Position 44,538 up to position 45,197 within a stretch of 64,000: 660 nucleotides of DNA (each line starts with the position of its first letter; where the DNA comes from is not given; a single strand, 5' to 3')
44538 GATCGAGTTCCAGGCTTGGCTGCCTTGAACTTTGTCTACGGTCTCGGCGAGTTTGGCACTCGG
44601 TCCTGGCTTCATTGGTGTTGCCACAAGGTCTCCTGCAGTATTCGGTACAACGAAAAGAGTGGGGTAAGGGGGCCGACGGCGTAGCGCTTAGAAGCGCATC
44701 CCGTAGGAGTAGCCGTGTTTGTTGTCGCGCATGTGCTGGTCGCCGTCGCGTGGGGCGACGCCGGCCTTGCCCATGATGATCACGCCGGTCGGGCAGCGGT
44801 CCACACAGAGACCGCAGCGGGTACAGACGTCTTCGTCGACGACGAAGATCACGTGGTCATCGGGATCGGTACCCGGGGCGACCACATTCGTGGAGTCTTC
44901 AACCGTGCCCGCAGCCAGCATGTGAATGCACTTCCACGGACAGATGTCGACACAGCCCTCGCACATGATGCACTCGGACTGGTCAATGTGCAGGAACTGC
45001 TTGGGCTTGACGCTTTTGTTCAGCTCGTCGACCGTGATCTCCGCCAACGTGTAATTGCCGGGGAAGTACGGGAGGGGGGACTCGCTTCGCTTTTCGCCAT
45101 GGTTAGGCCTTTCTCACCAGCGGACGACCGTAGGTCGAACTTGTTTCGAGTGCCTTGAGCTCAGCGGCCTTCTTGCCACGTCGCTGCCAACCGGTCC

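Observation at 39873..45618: Firmicute/b6f-style split cytochrome b complex with a ferredoxin gene and two unknown membrane proteins in an actinobacterial context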

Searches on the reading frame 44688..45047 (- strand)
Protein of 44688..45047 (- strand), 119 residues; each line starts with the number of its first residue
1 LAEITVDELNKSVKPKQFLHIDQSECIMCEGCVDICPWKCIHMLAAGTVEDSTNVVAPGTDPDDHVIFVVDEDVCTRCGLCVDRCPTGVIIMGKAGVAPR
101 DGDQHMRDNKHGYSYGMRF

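Call 3: search_protein_families(library=pfam, proteins=[window:44688-45047:-], max_evalue=0.01)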
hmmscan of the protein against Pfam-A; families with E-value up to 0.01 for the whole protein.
window:44688-45047:- (119 aa): 16 families
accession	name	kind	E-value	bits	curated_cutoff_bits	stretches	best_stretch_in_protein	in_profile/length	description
PF00037.32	Fer4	-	1.6e-13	50.3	21.1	2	69-90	2-23/24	4Fe-4S binding domain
PF13237.11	Fer4_10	-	2.2e-11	43.9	25.5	2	69-100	3-22/53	4Fe-4S dicluster domain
PF12838.12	Fer4_7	-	1.3e-10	42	27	2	26-89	2-52/52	4Fe-4S dicluster domain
PF14697.11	Fer4_21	-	4.4e-10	40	35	2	13-43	28-59/59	4Fe-4S dicluster domain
PF13187.11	Fer4_9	-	6.8e-10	39.3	27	2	74-90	36-52/52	4Fe-4S dicluster domain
PF13484.11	Fer4_16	-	8.1e-10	39.8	30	2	75-95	2-22/66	4Fe-4S double cluster binding domain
PF12797.12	Fer4_2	-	8.7e-10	38.3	24.5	2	68-87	3-22/22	4Fe-4S binding domain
PF12837.12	Fer4_6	-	7.9e-09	35.5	25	1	67-90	1-24/24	4Fe-4S binding domain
PF12800.12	Fer4_4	-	4.9e-06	26.9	24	1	73-88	2-17/17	4Fe-4S binding domain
PF13459.11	Fer4_15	-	9.5e-05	23.5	22.4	1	69-99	2-31/66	4Fe-4S single cluster domain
PF13746.11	Fer4_18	-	0.0001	22.9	27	0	21-38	56-73/114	4Fe-4S dicluster domain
PF13183.11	Fer4_8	-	0.00015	22.6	27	1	75-89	5-19/68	4Fe-4S dicluster domain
PF12798.12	Fer4_3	-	0.00019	22.4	27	1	75-88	1-14/15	4Fe-4S binding domain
PF25160.1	LdpA_Fe-S-bd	-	0.00035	20.7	27.6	0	70-91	23-44/49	LdpA Fe-S cluster-binding domain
PF13534.11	Fer4_17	-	0.0018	19.2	22.2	1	25-89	1-60/61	4Fe-4S dicluster domain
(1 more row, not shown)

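Call 4: search_protein_families(library=ncbifam, proteins=[window:44688-45047:-], max_evalue=0.01)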
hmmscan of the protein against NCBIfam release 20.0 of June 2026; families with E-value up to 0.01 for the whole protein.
window:44688-45047:- (119 aa): 78 families (the best 25 are shown)
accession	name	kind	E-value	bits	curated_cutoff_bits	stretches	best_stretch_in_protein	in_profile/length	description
TIGR01971.1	NuoI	subfamily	3.1e-11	42.9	113.05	2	6-43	63-100/121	NADH-quinone oxidoreductase, chain I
NF005505.0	PRK07118.1-4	equivalog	5.1e-10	39.3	378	2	67-94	165-192/265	Fe-S cluster domain-containing protein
TIGR04105.1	FeFe_hydrog_B1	subfamily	5.9e-10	38.4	450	1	19-91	137-206/462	monomeric [FeFe] hydrogenase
NF041836.1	rnfB_Methano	equivalog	1.1e-09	38.1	445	2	67-95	165-193/265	Rnf electron transport complex subunit RnfB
TIGR00403.1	ndhI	equivalog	2.7e-09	36.9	302.35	1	8-44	84-122/183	NAD(P)H-quinone oxidoreductase subunit I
NF038196.1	ferrodoxin_EFR1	subfamily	1.1e-08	35.4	75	2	68-93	180-204/242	EFR1 family ferrodoxin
NF004546.0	PRK05888.3-3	equivalog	2.6e-08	33.5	260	1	4-42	88-125/196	NADH-quinone oxidoreductase subunit NuoI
NF040616.1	F420_dehyd_FpoF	exception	3.7e-08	32.7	475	1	66-96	4-34/337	F420H2 dehydrogenase subunit FpoF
NF006808.0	PRK09326.1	equivalog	4e-08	32.5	444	1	66-104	5-42/341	F420H2 dehydrogenase subunit F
TIGR01944.1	rnfB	subfamily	4.9e-08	32.8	68.7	2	66-95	136-165/190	RnfABCDGE type electron transport complex subunit B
NF004914.0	PRK06273.1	equivalog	7.2e-08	32.4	163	1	4-100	33-120/167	ferredoxin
NF005506.0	PRK07118.1-5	equivalog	7.8e-08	32.1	388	1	67-93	164-190/279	Fe-S cluster domain-containing protein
NF042909.1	FMH_DH_FwdF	exception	1.7e-07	30.7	375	1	12-94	166-246/336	tungsten-dependent formylmethanofuran dehydrogenase subunit FwdF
NF004541.0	PRK05888.2-2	equivalog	1.8e-07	31.2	217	1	15-41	85-111/168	NADH-quinone oxidoreductase subunit NuoI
NF007205.0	PRK09626.1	equivalog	2.2e-07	30.9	93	1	65-94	9-38/105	2-oxoglutarate-acceptor oxidoreductase subunit OorD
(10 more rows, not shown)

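Call 17: find_homologous_proteins(query=window:44688-45047:-, max_evalue=0.00001)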
Query window:44688-45047:- (119 aa): 2009 proteins with E <= 0.00001 among 2009 candidates; the best 120 are listed.
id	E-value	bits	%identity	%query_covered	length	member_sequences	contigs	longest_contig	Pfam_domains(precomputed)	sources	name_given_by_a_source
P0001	6.9e-68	244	87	100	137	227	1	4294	PF14697.12,PF12797.13,PF12837.13,PF00037.33,PF13484.12,PF12838.13,PF13534.12,PF13237.12,PF12800.13,PF13187.12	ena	-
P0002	2.9e-66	239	84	100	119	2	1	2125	PF14697.12,PF12797.13,PF12837.13,PF00037.33,PF13484.12,PF12838.13,PF13237.12,PF13187.12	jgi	jgi:formate hydrogenlyase subunit 6/NADH:ubiquinone oxidoreductase subunit I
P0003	4.5e-66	238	82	100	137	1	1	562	PF14697.12,PF12797.13,PF12837.13,PF00037.33,PF13484.12,PF12838.13,PF13459.12,PF13237.12,PF12800.13,PF13187.12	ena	-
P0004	6.0e-66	238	83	100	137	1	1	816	PF14697.12,PF12797.13,PF12837.13,PF00037.33,PF13484.12,PF12838.13,PF13459.12,PF13237.12,PF12800.13,PF13187.12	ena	-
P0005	3.6e-65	235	82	100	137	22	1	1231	PF14697.12,PF12797.13,PF12837.13,PF00037.33,PF13484.12,PF12838.13,PF13459.12,PF13237.12,PF12800.13,PF13187.12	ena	-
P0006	3.9e-65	235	81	100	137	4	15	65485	PF14697.12,PF12797.13,PF12837.13,PF00037.33,PF13484.12,PF12838.13,PF13459.12,PF13237.12,PF12800.13,PF13187.12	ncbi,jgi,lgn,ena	jgi:ferredoxin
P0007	5.0e-65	235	83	100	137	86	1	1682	PF14697.12,PF12797.13,PF12837.13,PF00037.33,PF13484.12,PF12838.13,PF13459.12,PF13237.12,PF12800.13,PF13187.12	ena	-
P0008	5.9e-65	235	82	100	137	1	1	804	PF14697.12,PF12797.13,PF12837.13,PF00037.33,PF13746.12,PF13484.12,PF12838.13,PF13237.12,PF12800.13,PF13187.12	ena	-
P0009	7.1e-65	234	83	100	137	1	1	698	PF14697.12,PF12797.13,PF12837.13,PF00037.33,PF13484.12,PF12838.13,PF13534.12,PF13459.12,PF13237.12,PF12800.13,PF13187.12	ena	-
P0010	9.8e-65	234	81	100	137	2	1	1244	PF14697.12,PF12797.13,PF12837.13,PF00037.33,PF13484.12,PF12838.13,PF13237.12,PF12800.13,PF13187.12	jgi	jgi:ferredoxin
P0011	1.1e-64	234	83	100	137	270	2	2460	PF14697.12,PF12797.13,PF12837.13,PF00037.33,PF13484.12,PF12838.13,PF13534.12,PF13237.12,PF12800.13,PF13187.12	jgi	jgi:ferredoxin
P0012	1.2e-64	234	81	100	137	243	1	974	PF14697.12,PF12797.13,PF12837.13,PF00037.33,PF13484.12,PF12838.13,PF13534.12,PF13459.12,PF13237.12,PF12800.13,PF13187.12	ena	-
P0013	1.9e-64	233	83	100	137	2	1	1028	PF14697.12,PF12797.13,PF12837.13,PF00037.33,PF13484.12,PF12838.13,PF13237.12,PF13183.12,PF12800.13,PF13187.12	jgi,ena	-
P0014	2.1e-64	233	82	100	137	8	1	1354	PF14697.12,PF12797.13,PF12837.13,PF00037.33,PF13484.12,PF12838.13,PF13534.12,PF25160.2,PF13237.12,PF12800.13,PF13187.12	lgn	-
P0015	2.6e-64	232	81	100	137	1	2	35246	PF14697.12,PF12797.13,PF12837.13,PF00037.33,PF13484.12,PF12838.13,PF13459.12,PF13237.12,PF12800.13,PF13187.12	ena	-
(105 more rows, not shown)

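Call 61: search_protein_representatives(protein=P0001)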
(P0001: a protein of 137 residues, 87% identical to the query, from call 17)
Query: 137 residues. Proteins with E-value up to 0.001 (for the whole library): 910; up to 1e-10: 147; up to 1e-30: 25. The best 150 are listed.
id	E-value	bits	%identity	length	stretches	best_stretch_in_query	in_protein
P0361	4.7e-65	234.0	71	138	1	1-136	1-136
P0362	8.8e-59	213.6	67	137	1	1-137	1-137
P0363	7.9e-54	197.6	67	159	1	1-126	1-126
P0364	1.2e-50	187.2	67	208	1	1-120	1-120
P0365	1.3e-48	180.6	59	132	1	1-131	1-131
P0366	8.1e-48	178.1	62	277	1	1-119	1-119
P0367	8.5e-45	168.3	65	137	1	1-109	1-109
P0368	1.1e-43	164.6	61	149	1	1-137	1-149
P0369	8.9e-40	152.0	65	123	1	1-97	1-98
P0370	3.1e-39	150.2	65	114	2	76-137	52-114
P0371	4.8e-37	143.1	66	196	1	1-100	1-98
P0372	1.4e-36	141.6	77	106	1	1-81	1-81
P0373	4.7e-36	139.9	59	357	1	27-132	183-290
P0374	3.1e-35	137.2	71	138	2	1-84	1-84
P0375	1.2e-34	135.3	64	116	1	3-90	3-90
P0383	2.6e-32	127.8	48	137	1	5-136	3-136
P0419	2.9e-23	98.4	45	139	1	11-115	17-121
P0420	3.4e-23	98.2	45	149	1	1-120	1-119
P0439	1.4e-20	89.7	40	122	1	9-110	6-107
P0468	5.1e-15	71.6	37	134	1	16-109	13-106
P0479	2.3e-13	66.3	38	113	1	10-96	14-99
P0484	7.4e-13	64.6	47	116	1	37-112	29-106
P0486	8.1e-13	64.5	37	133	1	9-114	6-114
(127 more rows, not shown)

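Call 62: list_cluster_members(proteins=[P0383, P0419, P0420, P0439, P0468, P0486, P0365, P0368, P0479, P0484])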
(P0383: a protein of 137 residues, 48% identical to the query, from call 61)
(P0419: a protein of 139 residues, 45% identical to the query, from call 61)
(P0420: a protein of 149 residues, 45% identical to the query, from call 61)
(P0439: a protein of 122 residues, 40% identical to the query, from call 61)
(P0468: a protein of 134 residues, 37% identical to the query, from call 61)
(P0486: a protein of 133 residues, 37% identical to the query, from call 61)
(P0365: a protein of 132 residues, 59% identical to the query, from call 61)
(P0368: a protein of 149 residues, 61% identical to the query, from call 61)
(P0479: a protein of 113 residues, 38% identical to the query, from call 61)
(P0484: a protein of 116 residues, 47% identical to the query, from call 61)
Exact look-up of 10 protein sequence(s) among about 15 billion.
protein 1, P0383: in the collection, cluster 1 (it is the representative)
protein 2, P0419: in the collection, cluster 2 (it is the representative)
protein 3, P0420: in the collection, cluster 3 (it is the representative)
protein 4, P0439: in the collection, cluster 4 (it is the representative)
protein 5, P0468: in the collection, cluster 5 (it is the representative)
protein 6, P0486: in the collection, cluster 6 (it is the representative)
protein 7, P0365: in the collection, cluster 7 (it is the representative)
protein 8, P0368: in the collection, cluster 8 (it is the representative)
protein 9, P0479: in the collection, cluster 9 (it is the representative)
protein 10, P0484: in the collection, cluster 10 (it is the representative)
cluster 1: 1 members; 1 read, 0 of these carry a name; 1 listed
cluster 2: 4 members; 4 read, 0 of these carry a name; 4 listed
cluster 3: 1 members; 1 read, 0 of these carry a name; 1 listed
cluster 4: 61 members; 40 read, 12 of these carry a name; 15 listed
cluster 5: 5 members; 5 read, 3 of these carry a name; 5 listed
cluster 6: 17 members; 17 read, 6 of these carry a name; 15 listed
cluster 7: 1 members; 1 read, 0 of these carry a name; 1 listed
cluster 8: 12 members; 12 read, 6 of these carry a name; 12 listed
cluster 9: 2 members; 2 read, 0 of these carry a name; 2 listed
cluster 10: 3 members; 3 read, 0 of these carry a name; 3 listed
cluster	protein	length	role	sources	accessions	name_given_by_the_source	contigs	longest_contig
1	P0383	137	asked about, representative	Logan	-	-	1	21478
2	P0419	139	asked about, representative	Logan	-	-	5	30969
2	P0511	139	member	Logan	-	-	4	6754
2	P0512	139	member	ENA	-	-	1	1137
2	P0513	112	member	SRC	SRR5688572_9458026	-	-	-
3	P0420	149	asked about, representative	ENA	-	-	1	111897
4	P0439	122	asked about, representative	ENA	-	-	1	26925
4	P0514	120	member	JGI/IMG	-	NAD-dependent dihydropyrimidine dehydrogenase PreA subunit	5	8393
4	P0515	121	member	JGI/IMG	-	NAD-dependent dihydropyrimidine dehydrogenase PreA subunit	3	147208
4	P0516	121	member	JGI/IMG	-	NAD-dependent dihydropyrimidine dehydrogenase PreA subunit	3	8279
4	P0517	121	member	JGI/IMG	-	NAD-dependent dihydropyrimidine dehydrogenase PreA subunit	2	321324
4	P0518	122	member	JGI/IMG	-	NAD-dependent dihydropyrimidine dehydrogenase PreA subunit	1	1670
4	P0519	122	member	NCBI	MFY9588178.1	MAG: 4Fe-4S binding protein [Actinomycetota bacterium]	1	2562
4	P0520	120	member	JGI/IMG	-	NAD-dependent dihydropyrimidine dehydrogenase PreA subunit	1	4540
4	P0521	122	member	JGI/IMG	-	NAD-dependent dihydropyrimidine dehydrogenase PreA subunit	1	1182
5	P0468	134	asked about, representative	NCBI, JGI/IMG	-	formate hydrogenlyase subunit 6/NADH:ubiquinone oxidoreductase subunit I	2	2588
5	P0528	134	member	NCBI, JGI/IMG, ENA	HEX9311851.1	MAG TPA: 4Fe-4S dicluster domain-containing protein [Actinomycetota bacterium]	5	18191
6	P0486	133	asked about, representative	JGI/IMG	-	-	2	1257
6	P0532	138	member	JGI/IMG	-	NAD-dependent dihydropyrimidine dehydrogenase PreA subunit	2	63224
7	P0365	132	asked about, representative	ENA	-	-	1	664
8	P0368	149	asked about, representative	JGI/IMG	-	ferredoxin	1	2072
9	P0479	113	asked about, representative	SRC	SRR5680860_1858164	-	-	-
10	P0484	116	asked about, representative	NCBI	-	-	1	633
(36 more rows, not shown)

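Call 63: find_encoding_contigs(protein=P0528, flank=8000, max_places=1)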
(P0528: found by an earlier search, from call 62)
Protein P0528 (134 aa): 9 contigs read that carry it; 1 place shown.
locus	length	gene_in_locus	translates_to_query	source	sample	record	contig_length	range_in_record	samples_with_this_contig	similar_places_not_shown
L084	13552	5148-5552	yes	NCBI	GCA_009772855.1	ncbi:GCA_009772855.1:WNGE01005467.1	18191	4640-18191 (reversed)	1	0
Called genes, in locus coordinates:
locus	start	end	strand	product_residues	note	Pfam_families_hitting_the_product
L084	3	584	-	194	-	?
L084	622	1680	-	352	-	PF02790:COX2_TM, PF00116:COX2, PF00034:Cytochrom_C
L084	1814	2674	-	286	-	PF01040:UbiA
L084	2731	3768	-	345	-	PF02628:COX15-CtaA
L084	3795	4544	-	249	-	PF02683:DsbD_TM, PF13386:DsbD_2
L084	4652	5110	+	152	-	-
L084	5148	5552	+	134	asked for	PF13484:Fer4_16 (faint), PF14697:Fer4_21 (faint), PF00037:Fer4 (weak), PF12797:Fer4_2 (weak), PF13237:Fer4_10, PF12837:Fer4_6 (faint), PF12838:Fer4_7, PF13187:Fer4_9 (weak)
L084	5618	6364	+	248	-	PF00033:Cytochrome_B, PF13631:Cytochrom_B_N_2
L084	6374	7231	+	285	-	PF00032:Cytochrom_B_C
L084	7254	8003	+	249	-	PF00355:Rieske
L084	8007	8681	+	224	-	PF00034:Cytochrom_C (weak), PF13442:Cytochrome_CBB3 (weak)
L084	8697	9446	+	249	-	-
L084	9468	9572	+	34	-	-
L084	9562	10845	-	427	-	PF00202:Aminotran_3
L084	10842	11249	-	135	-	PF01850:PIN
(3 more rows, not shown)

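Call 64: find_encoding_contigs(protein=P0517, flank=8000, max_places=1)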
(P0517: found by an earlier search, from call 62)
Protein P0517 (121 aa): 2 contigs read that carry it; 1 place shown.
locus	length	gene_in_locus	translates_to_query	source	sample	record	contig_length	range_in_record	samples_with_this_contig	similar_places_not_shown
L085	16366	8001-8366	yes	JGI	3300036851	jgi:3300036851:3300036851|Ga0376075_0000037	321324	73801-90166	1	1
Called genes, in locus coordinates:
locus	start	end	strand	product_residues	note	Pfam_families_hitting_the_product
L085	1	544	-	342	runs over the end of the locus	PF00296:Bac_luciferase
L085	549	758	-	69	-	-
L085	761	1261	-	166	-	PF02433:FixO, PF00034:Cytochrom_C (faint), PF13442:Cytochrome_CBB3 (weak)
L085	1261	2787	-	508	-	PF00115:COX1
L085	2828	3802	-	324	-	PF01578:Cytochrom_C_asm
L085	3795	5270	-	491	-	PF05140:ResB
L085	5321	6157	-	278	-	PF02683:DsbD_TM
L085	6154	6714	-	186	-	PF08534:Redoxin, PF00578:AhpC-TSA, PF00085:Thioredoxin, PF13098:Thioredoxin_2, PF13905:Thioredoxin_8 (weak)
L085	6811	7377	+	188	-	PF00578:AhpC-TSA, PF08534:Redoxin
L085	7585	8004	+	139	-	-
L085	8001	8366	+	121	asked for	PF13183:Fer4_8 (faint), PF14697:Fer4_21 (weak), PF00037:Fer4 (weak), PF13237:Fer4_10, PF12838:Fer4_7, PF13187:Fer4_9 (weak), PF00037:Fer4, PF13237:Fer4_10 (weak), +5 more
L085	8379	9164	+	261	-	PF01292:Ni_hydr_CYTB (weak), PF00033:Cytochrome_B, PF13631:Cytochrom_B_N_2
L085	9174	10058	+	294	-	PF00032:Cytochrom_B_C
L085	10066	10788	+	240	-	PF00355:Rieske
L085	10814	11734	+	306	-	PF00034:Cytochrom_C (weak), PF13442:Cytochrome_CBB3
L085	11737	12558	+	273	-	-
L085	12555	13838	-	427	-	PF00202:Aminotran_3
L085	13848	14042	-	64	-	-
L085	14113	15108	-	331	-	PF00248:Aldo_ket_red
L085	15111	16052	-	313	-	PF00490:ALAD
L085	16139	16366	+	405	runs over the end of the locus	PF05977:MFS_3, PF07690:MFS_1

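Call 66: find_encoding_contigs(protein=P0532, flank=8000, max_places=1)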
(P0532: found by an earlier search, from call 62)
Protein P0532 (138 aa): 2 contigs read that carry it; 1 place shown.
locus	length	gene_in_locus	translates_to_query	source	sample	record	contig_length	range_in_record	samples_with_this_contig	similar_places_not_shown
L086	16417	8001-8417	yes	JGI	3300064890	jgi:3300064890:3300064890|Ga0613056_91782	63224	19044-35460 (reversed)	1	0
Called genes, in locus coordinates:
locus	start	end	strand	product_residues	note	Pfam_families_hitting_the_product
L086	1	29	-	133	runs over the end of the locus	-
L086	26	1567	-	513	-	PF00115:COX1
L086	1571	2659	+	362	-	PF13620:CarboxypepD_reg (weak), PF22904:NOMO1-like_2nd (faint)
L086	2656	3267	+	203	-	PF00005:ABC_tran, PF13304:AAA_21 (faint)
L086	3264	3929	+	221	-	PF03379:CcmB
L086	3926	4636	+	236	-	PF01578:Cytochrom_C_asm, PF27518:CcmC (weak)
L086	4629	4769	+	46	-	-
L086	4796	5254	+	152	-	PF03100:CcmE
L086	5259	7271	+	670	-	PF01578:Cytochrom_C_asm, PF16327:CcmF_C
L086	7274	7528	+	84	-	-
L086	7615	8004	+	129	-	-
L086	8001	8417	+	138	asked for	PF13187:Fer4_9 (faint), PF14697:Fer4_21 (faint), PF00037:Fer4 (weak), PF12797:Fer4_2 (faint), PF13237:Fer4_10 (faint), PF13484:Fer4_16 (faint), PF00037:Fer4 (weak), PF12838:Fer4_7 (weak)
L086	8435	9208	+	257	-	PF00033:Cytochrome_B, PF13631:Cytochrom_B_N_2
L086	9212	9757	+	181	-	PF00032:Cytochrom_B_C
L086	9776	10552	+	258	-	PF00355:Rieske (weak)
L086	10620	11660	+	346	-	PF00034:Cytochrom_C, PF13442:Cytochrome_CBB3, PF00034:Cytochrom_C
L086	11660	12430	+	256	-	-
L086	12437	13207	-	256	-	PF02358:Trehalose_PPase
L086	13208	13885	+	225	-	-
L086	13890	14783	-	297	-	PF00296:Bac_luciferase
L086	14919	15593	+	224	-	PF00072:Response_reg, PF08281:Sigma70_r4_2, PF00196:GerE, PF04545:Sigma70_r4 (weak), PF13384:HTH_23 (weak)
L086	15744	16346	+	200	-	PF04542:Sigma70_r2, PF08281:Sigma70_r4_2, PF04545:Sigma70_r4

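Call 67: find_encoding_contigs(protein=P0420, flank=8000, max_places=1)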
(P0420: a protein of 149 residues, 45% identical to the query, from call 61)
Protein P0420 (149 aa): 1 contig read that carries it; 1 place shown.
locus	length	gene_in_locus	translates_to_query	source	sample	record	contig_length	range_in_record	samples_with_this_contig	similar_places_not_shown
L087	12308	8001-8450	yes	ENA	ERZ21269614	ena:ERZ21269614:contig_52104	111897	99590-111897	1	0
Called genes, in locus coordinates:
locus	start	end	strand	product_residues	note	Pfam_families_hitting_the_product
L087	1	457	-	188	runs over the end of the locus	PF05088:Bac_GDH_CD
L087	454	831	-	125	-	PF05088:Bac_GDH_CD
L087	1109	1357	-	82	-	PF21077:GDH_ACT3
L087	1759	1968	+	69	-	-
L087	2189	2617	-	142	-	-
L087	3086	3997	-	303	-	-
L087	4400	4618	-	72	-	-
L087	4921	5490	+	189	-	-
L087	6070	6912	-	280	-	PF00115:COX1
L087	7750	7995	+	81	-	-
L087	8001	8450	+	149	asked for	PF13187:Fer4_9 (faint), PF14697:Fer4_21 (faint), PF13484:Fer4_16 (faint), PF00037:Fer4 (faint), PF13237:Fer4_10 (faint)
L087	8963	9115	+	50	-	PF00033:Cytochrome_B, PF13631:Cytochrom_B_N_2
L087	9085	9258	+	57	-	PF00033:Cytochrome_B, PF13631:Cytochrom_B_N_2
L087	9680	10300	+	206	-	PF00032:Cytochrom_B_C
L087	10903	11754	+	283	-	PF00355:Rieske (weak)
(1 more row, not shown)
